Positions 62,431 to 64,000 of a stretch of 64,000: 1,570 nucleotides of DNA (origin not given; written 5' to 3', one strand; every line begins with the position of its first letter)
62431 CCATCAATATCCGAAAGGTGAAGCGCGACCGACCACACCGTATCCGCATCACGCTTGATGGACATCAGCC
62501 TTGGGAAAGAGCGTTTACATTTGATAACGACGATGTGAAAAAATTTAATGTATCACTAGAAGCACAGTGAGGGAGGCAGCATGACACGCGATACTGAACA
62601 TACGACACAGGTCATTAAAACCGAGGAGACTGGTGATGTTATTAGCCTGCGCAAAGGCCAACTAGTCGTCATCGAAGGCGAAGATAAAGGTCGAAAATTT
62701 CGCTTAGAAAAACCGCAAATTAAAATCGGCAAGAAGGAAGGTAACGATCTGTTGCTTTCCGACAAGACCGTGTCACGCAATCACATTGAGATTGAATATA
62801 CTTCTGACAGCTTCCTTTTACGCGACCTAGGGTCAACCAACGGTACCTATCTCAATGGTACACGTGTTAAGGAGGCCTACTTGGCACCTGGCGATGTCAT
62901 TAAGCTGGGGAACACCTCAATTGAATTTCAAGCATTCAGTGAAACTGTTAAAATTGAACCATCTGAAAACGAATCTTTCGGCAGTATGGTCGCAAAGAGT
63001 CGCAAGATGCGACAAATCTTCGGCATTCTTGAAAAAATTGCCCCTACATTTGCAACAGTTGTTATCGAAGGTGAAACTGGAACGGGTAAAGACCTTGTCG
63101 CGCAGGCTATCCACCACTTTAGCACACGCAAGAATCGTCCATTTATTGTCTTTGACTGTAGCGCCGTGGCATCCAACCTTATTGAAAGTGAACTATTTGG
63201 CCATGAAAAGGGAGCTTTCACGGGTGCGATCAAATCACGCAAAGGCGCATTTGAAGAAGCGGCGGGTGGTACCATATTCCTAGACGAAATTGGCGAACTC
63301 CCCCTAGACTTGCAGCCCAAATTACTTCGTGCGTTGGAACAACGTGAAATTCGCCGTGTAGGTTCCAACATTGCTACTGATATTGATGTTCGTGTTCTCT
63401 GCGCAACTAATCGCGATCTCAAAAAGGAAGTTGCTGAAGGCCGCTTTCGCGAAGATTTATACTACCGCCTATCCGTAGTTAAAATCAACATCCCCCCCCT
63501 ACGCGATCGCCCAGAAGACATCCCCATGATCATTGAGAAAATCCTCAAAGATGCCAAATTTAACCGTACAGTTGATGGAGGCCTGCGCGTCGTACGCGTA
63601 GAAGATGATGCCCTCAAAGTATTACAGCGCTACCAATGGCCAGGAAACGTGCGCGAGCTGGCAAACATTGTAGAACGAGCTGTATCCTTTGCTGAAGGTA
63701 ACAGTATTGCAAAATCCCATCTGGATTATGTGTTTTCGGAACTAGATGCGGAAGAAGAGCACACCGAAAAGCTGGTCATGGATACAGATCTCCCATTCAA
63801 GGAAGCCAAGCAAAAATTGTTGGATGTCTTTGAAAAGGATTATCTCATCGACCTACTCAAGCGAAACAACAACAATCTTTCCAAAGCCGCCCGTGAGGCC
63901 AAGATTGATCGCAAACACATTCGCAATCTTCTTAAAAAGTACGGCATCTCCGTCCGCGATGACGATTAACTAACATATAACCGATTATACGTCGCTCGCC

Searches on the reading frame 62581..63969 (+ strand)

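Call 52: search_protein_families(library=ncbifam, proteins=[window:62581-63969:+], max_evalue=1e-30)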
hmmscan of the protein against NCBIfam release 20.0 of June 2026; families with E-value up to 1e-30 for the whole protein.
window:62581-63969:+ (462 aa): 24 families
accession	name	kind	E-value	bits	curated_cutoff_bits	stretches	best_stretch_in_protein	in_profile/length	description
TIGR01817.1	nifA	equivalog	7.3e-101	338.5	528.85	1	126-384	188-441/534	nif-specific transcriptional activator NifA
NF003451.0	PRK05022.1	equivalog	3.4e-100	336.2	476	1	124-457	180-511/512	nitric oxide reductase transcriptional regulator NorR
NF041552.1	TF_PrdR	equivalog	6.2e-97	325.3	795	1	125-454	258-576/577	sigma-54 dependent transcriptional regulator PrdR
NF038308.1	RNA_repair_RtcR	equivalog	2.9e-95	320.1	650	1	134-455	180-517/530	RNA repair transcriptional activator RtcR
TIGR02915.1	PEP_resp_reg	equivalog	9e-95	318.1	502.6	1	130-456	135-444/445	PEP-CTERM-box response regulator transcription factor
TIGR01818.1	ntrC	equivalog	1.6e-90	304.1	558.6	1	117-437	117-422/463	nitrogen regulation protein NR(I)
NF008469.0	PRK11361.1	equivalog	2.5e-89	300.1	714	1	128-457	137-457/461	acetoacetate metabolism transcriptional regulator AtoC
NF050807.1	TransRegFlbDCaul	equivalog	6.6e-87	292.2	750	1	135-454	119-438/454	sigma-54-dependent transcriptional regulator FlbD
TIGR02329.1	propionate_PrpR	equivalog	2.6e-83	280.4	499.2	1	132-370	210-449/526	propionate catabolism operon regulatory protein PrpR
NF007689.0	PRK10365.1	equivalog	7.4e-83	278.8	760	1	102-447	106-435/441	sigma-54-dependent response regulator transcription factor ZraR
NF011958.0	PRK15429.1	equivalog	3.6e-82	277.1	830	1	130-391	375-632/692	formate hydrogenlyase transcriptional activator FlhA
NF011695.0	PRK15115.1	equivalog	8.3e-82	275.3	763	1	127-457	127-439/445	two-component system response regulator GlrR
NF041946.1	LuxO_transreg_Vib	equivalog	1.4e-81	274.6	800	1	124-410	123-405/463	quorum-sensing sigma-54 dependent transcriptional regulator LuxO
NF011953.0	PRK15424.1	equivalog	4.1e-81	273.2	703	1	121-452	206-532/538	propionate catabolism operon regulatory protein PrpR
NF041906.1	V4R_TF_MobR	exception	1.5e-80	271.2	999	1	122-454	220-544/544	phenol degradation transcriptional regulator MobR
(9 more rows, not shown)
